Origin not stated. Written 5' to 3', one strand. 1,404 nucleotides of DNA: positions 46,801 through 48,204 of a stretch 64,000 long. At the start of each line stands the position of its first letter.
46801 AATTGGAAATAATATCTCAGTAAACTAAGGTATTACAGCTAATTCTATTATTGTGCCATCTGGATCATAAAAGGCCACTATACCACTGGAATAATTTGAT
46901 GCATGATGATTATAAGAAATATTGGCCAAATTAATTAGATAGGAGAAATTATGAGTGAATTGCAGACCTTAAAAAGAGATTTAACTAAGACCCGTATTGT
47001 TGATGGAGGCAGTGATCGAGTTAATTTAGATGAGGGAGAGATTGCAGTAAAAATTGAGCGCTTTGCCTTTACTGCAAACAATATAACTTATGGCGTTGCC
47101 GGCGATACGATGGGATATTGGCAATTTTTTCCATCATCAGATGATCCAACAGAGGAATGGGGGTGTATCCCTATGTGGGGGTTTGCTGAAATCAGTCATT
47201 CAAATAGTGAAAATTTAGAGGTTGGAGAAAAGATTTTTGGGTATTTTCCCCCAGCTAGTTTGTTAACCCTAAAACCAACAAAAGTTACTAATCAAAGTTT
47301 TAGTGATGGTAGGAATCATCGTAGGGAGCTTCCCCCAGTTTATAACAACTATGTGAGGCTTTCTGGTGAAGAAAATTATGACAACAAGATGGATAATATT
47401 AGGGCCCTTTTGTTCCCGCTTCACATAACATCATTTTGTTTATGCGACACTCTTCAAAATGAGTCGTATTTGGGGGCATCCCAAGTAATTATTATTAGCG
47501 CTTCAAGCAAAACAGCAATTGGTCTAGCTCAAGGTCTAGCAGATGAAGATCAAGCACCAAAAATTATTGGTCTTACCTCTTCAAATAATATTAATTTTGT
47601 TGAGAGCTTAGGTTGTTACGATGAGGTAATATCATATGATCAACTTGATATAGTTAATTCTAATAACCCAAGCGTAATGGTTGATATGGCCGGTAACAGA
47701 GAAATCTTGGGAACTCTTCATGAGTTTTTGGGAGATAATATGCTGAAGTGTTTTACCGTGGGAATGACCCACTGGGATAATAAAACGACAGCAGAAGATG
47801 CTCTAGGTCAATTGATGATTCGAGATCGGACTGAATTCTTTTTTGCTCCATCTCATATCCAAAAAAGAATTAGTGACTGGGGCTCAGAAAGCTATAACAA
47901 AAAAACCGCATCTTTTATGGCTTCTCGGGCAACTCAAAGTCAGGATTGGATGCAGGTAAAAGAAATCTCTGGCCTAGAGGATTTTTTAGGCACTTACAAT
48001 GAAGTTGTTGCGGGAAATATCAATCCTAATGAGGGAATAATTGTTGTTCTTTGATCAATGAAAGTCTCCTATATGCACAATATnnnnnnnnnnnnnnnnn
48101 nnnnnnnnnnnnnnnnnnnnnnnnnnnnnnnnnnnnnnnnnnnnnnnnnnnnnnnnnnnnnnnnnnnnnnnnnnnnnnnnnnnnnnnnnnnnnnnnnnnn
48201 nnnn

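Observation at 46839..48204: Perfect 53-bp direct repeat flanking a single 1.1-kb gene; one copy is an orphan fragment of the adjacent VOC gene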

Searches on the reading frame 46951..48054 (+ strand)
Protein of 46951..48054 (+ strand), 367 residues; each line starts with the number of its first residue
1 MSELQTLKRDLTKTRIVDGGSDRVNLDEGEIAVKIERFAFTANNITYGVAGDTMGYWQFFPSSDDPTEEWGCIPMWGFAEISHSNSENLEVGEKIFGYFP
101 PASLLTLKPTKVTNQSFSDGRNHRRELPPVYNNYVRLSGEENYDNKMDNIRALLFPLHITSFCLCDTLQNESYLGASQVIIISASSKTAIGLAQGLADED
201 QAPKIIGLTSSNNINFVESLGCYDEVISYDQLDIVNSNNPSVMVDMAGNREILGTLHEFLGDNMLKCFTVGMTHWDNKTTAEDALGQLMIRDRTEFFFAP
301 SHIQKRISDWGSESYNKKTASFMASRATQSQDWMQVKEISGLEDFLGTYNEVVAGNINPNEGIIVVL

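Call 6: search_protein_families(library=pfam, proteins=[window:46951-48054:+], max_evalue=0.01)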
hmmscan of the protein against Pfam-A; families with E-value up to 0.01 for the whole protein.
window:46951-48054:+ (367 aa): 1 family
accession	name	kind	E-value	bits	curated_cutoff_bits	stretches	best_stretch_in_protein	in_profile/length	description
PF11017.14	DUF2855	-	7.6e-100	335.4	30.9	1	38-357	1-334/335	Protein of unknown function (DUF2855)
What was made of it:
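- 46951..48054 (+): DUF2855 gene lying between the two copies, convergent with VOC. PF11017, E = 7.6e-100 (call 6).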

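Call 7: search_protein_families(library=ncbifam, proteins=[window:46951-48054:+], max_evalue=0.01)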
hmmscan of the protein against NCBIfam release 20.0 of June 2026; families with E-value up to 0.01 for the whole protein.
window:46951-48054:+ (367 aa): 0 families

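Call 10: find_encoding_contigs(protein=window:46951-48054:+, flank=8000, max_places=10)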
Protein window:46951-48054:+ (367 aa): 9 contigs read that carry it; 5 places shown.
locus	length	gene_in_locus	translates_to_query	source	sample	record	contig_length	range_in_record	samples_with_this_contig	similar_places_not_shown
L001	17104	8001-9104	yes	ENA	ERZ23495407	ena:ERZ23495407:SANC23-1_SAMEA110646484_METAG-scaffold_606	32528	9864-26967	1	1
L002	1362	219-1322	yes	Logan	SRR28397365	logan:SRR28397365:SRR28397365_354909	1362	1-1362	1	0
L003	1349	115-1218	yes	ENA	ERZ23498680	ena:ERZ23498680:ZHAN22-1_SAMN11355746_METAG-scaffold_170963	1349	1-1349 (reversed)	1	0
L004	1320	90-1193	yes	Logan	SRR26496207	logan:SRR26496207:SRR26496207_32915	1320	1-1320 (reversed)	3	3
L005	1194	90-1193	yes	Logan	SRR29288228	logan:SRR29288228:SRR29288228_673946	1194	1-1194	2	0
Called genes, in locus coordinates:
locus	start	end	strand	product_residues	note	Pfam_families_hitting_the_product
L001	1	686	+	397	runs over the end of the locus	-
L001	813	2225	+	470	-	PF00355:Rieske, PF00848:Ring_hydroxyl_A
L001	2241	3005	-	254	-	PF00106:adh_short, PF13561:adh_short_C2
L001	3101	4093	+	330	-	PF00248:Aldo_ket_red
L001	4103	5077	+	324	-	PF00753:Lactamase_B (faint), PF13483:Lactamase_B_3, PF12706:Lactamase_B_2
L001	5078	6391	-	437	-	PF13167:GTP-bdg_N, PF16360:GTP-bdg_M, PF01926:MMR_HSR1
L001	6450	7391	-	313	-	PF08240:ADH_N, PF00107:ADH_zinc_N (weak), PF13602:ADH_zinc_N_2 (weak)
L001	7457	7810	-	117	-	-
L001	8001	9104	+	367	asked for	PF11017:DUF2855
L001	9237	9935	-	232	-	PF00106:adh_short, PF01370:Epimerase (faint), PF08659:KR, PF13460:NAD_binding_10 (weak), PF13561:adh_short_C2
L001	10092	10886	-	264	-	PF01048:PNP_UDP_1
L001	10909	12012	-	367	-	PF08240:ADH_N, PF00107:ADH_zinc_N, PF13602:ADH_zinc_N_2 (weak)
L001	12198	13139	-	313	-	-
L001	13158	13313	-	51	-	-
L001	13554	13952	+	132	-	PF03544:TonB_C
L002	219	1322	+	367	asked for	PF11017:DUF2855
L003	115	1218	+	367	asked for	PF11017:DUF2855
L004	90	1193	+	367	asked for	PF11017:DUF2855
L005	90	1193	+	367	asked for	PF11017:DUF2855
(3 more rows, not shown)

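Call 21: find_related_loci(query=window:46951-48054:+, collection=metagenome_contigs, flank=4000)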
Query window:46951-48054:+ (367 aa) in metagenome_contigs; peptide patterns used: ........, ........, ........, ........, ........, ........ (x = any residue, [..] = any of these).
128 stretches matched a pattern; 91 encode a relative of the query (tblastn E <= 1e-3); the best 80 are kept; 80 distinct loci.
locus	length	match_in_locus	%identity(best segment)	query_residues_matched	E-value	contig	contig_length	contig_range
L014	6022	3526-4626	94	1-367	0e+0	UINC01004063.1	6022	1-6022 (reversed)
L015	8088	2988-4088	93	1-367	0e+0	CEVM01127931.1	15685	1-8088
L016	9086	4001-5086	75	1-362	0e+0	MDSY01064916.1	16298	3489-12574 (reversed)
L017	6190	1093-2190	74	1-366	0e+0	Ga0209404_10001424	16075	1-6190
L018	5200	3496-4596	77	1-367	0e+0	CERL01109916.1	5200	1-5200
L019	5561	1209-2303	74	1-367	0e+0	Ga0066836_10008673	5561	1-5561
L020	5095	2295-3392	73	1-367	0e+0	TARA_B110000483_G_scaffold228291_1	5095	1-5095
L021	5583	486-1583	73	1-367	0e+0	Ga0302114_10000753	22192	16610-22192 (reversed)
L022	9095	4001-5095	74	1-367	0e+0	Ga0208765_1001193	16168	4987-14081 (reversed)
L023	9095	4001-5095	73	1-365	0e+0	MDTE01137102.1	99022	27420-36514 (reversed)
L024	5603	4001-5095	73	1-367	0e+0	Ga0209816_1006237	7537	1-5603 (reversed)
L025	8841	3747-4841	73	1-367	0e+0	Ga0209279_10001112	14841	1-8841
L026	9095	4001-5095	73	1-367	0e+0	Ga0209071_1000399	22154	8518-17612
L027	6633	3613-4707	74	1-367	0e+0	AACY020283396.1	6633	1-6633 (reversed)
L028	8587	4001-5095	74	1-367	0e+0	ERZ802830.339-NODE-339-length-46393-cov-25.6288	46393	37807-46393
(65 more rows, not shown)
